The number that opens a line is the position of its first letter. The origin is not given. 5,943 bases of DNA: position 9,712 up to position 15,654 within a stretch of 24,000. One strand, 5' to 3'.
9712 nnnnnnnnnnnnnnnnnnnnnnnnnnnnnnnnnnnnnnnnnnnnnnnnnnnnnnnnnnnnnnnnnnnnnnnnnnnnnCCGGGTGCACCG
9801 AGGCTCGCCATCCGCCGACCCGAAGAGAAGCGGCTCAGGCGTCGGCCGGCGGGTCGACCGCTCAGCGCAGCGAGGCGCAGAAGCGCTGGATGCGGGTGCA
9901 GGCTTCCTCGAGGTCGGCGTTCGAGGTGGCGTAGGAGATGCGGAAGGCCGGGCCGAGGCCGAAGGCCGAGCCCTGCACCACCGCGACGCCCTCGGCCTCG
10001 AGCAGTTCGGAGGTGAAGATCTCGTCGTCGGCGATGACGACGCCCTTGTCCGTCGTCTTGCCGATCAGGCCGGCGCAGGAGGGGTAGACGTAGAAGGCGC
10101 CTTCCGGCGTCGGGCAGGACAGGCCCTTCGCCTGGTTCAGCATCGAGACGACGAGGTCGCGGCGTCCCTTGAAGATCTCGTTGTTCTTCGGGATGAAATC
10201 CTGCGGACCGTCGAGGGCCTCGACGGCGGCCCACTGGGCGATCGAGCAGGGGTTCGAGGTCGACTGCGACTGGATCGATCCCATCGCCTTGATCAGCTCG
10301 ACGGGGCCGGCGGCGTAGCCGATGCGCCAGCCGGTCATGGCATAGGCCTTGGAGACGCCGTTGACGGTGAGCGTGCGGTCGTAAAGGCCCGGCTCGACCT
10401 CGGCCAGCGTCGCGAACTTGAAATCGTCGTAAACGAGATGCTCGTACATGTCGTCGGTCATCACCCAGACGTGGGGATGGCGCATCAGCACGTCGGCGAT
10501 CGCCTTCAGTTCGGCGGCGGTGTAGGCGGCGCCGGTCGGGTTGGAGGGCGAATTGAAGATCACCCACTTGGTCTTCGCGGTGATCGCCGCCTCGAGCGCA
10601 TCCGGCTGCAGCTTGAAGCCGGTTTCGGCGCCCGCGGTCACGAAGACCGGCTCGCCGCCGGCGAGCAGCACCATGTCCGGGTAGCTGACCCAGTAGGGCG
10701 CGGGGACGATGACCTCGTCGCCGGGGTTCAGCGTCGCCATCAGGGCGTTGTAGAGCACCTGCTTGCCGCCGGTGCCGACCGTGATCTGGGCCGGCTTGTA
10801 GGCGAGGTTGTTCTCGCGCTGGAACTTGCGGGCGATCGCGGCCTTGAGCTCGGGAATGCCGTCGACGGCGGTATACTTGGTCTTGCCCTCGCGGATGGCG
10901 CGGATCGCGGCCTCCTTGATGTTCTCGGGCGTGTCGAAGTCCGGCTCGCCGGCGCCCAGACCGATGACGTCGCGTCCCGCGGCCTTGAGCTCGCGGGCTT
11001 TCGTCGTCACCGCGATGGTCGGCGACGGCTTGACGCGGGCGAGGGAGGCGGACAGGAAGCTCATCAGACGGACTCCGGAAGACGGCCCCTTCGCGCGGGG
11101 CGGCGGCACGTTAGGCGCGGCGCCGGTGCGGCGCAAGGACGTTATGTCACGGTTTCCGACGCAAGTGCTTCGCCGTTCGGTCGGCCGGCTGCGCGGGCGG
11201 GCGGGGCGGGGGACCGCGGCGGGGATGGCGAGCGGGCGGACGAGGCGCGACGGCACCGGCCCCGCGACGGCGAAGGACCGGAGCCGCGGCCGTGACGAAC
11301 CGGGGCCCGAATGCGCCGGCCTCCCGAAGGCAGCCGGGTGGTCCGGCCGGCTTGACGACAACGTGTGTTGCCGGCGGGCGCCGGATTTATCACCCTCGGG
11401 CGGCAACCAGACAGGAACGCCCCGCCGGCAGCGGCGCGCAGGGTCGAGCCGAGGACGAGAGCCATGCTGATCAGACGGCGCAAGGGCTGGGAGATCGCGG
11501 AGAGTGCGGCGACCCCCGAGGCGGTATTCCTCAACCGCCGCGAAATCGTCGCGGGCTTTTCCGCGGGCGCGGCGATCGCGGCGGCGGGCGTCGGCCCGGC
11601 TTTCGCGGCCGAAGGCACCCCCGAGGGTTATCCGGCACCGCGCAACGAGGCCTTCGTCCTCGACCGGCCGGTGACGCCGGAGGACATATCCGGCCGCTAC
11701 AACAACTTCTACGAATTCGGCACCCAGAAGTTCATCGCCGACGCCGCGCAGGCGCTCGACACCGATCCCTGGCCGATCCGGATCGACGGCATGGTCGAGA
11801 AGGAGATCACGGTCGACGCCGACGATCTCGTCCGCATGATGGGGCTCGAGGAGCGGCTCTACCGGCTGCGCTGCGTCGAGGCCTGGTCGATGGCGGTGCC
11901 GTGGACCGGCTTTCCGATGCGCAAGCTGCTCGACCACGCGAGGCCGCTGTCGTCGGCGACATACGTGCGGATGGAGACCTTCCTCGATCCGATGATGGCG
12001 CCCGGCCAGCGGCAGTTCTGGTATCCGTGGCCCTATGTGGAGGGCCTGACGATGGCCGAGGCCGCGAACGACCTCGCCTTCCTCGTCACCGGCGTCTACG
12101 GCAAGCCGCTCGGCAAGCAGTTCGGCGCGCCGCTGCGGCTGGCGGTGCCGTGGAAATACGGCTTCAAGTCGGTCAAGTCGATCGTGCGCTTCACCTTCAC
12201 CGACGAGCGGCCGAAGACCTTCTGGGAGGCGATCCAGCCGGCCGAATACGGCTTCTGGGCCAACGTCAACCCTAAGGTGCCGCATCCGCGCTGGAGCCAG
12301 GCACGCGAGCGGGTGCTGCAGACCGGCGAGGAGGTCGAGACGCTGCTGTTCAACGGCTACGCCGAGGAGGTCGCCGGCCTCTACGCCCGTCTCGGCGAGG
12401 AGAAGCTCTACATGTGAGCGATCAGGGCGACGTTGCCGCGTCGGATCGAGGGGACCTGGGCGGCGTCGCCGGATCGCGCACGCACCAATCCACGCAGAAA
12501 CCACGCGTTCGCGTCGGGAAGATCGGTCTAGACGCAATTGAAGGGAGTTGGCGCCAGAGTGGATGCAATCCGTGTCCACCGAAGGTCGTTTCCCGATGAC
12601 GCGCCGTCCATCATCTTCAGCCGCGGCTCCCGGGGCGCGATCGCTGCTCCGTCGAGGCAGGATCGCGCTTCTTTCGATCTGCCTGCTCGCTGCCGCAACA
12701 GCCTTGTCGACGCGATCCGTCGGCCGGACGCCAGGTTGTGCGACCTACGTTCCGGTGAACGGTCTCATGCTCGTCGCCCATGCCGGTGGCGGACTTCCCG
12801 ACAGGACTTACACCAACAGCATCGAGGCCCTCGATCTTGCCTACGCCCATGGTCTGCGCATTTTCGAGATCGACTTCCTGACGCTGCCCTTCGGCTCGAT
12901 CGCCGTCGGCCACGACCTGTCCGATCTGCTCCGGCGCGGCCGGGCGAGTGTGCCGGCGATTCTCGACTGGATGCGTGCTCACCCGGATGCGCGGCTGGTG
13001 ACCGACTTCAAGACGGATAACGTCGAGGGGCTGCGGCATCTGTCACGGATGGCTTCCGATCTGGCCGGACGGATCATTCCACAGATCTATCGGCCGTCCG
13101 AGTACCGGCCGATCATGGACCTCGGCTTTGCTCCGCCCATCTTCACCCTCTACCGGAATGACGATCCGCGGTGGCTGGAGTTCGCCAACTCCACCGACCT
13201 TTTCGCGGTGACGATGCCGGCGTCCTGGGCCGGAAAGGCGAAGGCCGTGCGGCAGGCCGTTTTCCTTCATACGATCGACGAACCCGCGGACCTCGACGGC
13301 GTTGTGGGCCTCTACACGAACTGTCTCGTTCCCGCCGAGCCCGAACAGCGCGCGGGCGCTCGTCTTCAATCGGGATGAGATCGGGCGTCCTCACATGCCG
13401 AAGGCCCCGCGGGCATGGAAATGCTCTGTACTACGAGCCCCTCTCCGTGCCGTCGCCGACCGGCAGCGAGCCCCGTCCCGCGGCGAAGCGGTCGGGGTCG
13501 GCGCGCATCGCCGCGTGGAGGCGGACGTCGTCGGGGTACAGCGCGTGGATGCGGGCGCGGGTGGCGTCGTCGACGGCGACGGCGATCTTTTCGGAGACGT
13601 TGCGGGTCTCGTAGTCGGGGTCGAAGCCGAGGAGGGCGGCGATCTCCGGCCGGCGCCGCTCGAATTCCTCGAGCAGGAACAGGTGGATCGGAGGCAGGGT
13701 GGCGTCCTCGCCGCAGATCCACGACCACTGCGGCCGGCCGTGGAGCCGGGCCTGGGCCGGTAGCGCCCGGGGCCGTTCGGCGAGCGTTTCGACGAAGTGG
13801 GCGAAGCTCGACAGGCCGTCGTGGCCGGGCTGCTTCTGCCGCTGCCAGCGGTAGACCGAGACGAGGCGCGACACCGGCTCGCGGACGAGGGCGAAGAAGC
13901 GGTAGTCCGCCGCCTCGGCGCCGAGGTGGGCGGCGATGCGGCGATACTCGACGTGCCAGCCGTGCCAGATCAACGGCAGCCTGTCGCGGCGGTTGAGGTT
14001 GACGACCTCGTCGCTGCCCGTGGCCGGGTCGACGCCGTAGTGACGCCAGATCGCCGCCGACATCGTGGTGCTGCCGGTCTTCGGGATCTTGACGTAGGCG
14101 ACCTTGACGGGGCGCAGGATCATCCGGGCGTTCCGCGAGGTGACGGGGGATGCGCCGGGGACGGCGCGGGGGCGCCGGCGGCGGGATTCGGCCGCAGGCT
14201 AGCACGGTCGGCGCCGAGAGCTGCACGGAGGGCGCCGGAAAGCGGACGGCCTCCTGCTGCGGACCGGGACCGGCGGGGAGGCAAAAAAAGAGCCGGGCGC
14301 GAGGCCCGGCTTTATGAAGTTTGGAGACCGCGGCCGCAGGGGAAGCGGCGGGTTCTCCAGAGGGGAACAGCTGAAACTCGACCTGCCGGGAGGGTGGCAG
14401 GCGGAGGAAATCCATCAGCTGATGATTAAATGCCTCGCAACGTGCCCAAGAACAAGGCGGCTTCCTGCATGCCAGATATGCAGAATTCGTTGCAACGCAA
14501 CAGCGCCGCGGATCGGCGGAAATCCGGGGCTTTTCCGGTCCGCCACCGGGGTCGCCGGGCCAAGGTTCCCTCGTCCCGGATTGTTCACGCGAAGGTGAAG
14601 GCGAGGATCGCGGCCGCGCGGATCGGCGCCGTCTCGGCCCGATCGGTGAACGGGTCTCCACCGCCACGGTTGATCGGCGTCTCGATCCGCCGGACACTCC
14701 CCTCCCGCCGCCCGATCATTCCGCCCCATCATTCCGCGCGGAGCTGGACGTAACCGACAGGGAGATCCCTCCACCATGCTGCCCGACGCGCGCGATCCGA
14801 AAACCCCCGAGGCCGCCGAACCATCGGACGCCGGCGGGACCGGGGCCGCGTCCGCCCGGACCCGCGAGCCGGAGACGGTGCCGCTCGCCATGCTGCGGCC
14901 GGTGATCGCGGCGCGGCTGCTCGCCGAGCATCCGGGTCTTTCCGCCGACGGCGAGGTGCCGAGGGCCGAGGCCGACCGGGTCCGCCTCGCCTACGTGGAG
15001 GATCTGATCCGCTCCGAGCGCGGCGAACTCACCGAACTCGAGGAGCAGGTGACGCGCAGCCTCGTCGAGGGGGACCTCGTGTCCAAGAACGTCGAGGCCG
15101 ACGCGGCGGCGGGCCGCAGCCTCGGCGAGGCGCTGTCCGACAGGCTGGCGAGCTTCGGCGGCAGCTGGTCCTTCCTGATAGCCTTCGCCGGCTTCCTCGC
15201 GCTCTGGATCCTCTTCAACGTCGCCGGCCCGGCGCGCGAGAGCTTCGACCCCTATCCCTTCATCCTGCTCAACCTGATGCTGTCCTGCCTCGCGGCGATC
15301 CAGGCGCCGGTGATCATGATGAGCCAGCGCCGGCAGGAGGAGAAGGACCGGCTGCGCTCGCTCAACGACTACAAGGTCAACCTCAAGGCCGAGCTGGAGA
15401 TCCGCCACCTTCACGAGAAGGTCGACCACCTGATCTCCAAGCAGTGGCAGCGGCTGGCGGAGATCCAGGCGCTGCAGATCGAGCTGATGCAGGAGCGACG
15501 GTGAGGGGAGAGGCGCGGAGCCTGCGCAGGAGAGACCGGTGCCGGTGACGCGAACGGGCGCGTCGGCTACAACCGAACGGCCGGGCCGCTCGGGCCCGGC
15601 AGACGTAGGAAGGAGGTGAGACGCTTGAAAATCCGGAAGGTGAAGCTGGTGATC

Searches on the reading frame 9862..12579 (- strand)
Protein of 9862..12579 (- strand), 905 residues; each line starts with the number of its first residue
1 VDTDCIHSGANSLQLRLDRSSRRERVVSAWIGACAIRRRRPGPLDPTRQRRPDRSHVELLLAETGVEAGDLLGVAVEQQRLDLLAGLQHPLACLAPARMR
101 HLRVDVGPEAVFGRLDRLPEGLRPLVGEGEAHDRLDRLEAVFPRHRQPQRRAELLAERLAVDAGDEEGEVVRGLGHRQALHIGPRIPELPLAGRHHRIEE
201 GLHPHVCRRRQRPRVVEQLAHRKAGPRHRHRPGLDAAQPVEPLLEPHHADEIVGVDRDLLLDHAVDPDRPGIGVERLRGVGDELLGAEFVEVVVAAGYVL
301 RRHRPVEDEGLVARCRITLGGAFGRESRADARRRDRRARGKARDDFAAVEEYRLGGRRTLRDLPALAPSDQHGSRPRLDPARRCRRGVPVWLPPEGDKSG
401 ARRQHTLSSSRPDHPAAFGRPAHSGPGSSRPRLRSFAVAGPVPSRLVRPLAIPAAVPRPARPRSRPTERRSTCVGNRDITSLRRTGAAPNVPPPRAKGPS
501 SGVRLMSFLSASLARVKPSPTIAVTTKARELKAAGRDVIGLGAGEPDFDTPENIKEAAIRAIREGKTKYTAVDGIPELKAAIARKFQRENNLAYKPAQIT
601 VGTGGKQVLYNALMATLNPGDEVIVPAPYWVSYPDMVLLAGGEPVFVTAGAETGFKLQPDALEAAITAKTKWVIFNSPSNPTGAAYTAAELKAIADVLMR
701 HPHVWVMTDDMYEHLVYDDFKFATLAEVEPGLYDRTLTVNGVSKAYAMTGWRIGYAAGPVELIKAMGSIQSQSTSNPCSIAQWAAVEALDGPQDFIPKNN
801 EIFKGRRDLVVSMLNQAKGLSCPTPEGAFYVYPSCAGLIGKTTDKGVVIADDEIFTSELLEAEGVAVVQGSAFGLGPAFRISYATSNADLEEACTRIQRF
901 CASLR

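Call 80: search_protein_families(library=pfam, proteins=[window:9862-12579:-])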
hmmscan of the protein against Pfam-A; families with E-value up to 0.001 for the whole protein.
window:9862-12579:- (905 aa): 2 families
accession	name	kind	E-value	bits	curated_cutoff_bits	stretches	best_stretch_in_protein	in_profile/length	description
PF00155.27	Aminotran_1_2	-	6.1e-87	292.6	19.7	1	537-897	2-361/361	Aminotransferase class I and II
PF01041.23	DegT_DnrJ_EryC1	-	2e-09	37.6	19.8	1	600-695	46-135/360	DegT/DnrJ/EryC1/StrS aminotransferase family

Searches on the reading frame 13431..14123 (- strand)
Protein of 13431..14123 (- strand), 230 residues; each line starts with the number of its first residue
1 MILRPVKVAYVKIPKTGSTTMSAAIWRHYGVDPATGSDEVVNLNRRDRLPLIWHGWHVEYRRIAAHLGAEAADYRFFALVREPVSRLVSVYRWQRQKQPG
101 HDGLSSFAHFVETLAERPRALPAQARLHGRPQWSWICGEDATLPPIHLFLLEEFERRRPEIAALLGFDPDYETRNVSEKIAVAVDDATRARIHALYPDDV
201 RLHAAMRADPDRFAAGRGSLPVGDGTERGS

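Call 80: search_protein_families(library=pfam, proteins=[window:13431-14123:-])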
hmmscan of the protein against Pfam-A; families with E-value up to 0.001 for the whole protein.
window:13431-14123:- (230 aa): 1 family
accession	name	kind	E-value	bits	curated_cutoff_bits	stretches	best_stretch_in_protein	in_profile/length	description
PF03567.20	Sulfotransfer_2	-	3.1e-13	50.9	22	1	7-202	10-248/252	Sulfotransferase family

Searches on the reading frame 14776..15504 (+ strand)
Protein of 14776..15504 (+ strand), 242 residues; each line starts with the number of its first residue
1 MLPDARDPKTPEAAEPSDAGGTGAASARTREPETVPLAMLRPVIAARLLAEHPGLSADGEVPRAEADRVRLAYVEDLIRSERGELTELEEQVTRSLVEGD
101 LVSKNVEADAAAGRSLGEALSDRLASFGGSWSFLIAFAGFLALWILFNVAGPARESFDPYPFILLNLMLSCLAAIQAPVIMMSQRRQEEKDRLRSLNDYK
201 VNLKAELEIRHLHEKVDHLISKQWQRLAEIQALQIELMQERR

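Call 14: search_protein_families(library=pfam, proteins=[window:14776-15504:+])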
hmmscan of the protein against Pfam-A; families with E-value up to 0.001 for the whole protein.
window:14776-15504:+ (242 aa): 2 families
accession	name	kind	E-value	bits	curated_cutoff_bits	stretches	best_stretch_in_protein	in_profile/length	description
PF06210.16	DUF1003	-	1.7e-40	137.8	27.4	1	128-228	1-101/103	Protein of unknown function (DUF1003)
PF14257.11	DUF4349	-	0.00076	19.3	27.7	0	70-149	123-205/213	Domain of unknown function (DUF4349)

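Call 71: search_protein_families(library=padloc, max_evalue=0.01, proteins=[window:14776-15504:+])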
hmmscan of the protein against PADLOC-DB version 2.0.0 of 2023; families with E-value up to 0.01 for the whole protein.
window:14776-15504:+ (242 aa): 0 families
